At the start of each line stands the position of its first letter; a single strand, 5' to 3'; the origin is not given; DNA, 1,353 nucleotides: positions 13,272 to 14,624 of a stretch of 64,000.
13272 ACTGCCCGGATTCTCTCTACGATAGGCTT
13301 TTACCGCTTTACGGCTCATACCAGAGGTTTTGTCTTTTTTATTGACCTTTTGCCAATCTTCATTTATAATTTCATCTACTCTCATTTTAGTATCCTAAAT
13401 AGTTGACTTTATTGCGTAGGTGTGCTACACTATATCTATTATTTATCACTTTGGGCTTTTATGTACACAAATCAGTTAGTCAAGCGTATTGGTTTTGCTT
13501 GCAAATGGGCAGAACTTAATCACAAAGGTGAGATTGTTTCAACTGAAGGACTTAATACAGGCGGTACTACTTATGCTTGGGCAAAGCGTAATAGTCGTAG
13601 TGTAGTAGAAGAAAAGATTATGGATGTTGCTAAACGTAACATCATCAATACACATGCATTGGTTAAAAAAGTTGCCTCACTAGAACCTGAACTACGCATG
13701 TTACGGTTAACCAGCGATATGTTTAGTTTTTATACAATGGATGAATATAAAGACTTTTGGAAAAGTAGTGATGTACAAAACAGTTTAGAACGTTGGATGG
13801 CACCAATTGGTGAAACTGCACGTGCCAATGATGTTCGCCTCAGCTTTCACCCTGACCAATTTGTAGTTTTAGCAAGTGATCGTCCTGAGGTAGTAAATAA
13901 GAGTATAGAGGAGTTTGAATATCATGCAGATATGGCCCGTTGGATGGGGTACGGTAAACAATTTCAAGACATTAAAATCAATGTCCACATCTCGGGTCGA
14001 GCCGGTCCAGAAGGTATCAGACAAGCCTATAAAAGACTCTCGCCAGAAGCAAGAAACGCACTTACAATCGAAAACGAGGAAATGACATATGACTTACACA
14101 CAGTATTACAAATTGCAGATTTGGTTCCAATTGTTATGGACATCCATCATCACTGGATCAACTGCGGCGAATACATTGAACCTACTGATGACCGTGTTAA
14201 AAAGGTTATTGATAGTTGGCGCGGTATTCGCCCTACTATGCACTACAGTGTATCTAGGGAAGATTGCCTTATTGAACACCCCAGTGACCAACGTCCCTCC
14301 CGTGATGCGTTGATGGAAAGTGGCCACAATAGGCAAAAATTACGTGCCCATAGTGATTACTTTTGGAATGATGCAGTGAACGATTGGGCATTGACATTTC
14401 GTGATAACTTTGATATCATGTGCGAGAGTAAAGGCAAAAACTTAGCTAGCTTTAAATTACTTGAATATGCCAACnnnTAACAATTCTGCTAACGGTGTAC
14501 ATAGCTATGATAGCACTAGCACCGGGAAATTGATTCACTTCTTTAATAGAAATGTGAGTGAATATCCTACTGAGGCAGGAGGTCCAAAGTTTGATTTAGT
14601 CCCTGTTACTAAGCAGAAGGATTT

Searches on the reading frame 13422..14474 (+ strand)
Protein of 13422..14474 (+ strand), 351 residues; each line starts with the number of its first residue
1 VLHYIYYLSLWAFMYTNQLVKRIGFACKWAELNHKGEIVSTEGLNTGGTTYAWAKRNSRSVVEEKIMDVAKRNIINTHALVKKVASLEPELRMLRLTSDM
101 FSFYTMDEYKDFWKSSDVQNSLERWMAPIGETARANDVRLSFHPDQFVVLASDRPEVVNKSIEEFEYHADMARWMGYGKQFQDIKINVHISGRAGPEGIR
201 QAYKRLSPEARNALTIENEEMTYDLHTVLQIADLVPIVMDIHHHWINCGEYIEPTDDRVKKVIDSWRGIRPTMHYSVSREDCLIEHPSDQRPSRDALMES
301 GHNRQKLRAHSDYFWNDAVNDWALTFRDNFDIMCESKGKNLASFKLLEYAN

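Call 16: search_protein_families(library=phrogs, proteins=[window:13422-14474:+], max_evalue=0.001)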
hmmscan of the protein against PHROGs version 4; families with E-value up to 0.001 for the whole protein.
window:13422-14474:+ (351 aa): 1 family
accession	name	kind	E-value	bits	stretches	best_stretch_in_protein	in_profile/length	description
phrog_8420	-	DNA, RNA and nucleotide metabolism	1.9e-83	281.1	1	22-349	2-306/309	endonuclease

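Call 81: search_dna_similar(query=window:13422-14474:+, collection=phages, mode=protein, max_rows=12)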
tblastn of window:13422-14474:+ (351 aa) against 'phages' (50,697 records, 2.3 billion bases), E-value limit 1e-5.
Records with a match: 115; places in all: 115; records where one place covers at least 80% of the query: 90.
Best place of each record, by identity: <60% 115.
By first word of the organism name: Erwinia 48; Aeromonas 27; Vibrio 24; Dickeya 8; Bacillus 4; Phage 1; uncultured 1; Listeria 1; Yersinia 1.
By host as written in the record: Erwinia amylovora 43; - 16; Aeromonas salmonicida 9; Dickeya solani MK10 6; Aeromonas salmonicida subsp. salmonicida 6; Aeromonas hydrophila 4; Erwinia amylovora 1/79 2; Dickeya solani 2; and 20 more.
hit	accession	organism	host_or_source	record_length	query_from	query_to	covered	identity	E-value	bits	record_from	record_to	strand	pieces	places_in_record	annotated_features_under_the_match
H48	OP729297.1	Erwinia phage vB_Ea_2910A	Erwinia amylovora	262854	22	350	94%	48.0%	5e-92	306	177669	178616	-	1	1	hypothetical protein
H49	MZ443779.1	Erwinia phage pEa_SNUABM_33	Erwinia amylovora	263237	22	350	94%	48.0%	5e-92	306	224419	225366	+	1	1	hypothetical protein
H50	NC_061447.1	Erwinia phage pEa_SNUABM_33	Erwinia amylovora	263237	22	350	94%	48.0%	5e-92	306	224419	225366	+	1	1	endonuclease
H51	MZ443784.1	Erwinia phage pEa_SNUABM_18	Erwinia amylovora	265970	13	350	96%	46.5%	1e-93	311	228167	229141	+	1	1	hypothetical protein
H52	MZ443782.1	Erwinia phage pEa_SNUABM_16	Erwinia amylovora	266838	13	350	96%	46.5%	1e-93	311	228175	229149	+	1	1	hypothetical protein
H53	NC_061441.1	Erwinia phage pEa_SNUABM_16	Erwinia amylovora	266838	13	350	96%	46.5%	1e-93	311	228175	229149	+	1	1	endonuclease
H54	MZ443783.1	Erwinia phage pEa_SNUABM_28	Erwinia amylovora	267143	13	350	96%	46.5%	1e-93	311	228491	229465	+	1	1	hypothetical protein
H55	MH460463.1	Dickeya phage vB_DsoM_AD1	Dickeya solani MK10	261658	22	346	93%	48.3%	2e-91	304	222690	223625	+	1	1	putative UV damage repair endonuclease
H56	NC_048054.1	Dickeya phage vB_DsoM_AD1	Dickeya solani MK10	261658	22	346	93%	48.3%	2e-91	304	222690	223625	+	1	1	endonuclease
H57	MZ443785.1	Erwinia phage pEa_SNUABM_22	Erwinia amylovora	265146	16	350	95%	46.3%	3e-92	306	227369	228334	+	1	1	hypothetical protein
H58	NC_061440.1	Erwinia phage pEa_SNUABM_22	Erwinia amylovora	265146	16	350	95%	46.3%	3e-92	306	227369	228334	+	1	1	endonuclease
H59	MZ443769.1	Erwinia phage pEp_SNUABM_52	Erwinia amylovora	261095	22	349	93%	47.1%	8e-90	300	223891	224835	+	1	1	hypothetical protein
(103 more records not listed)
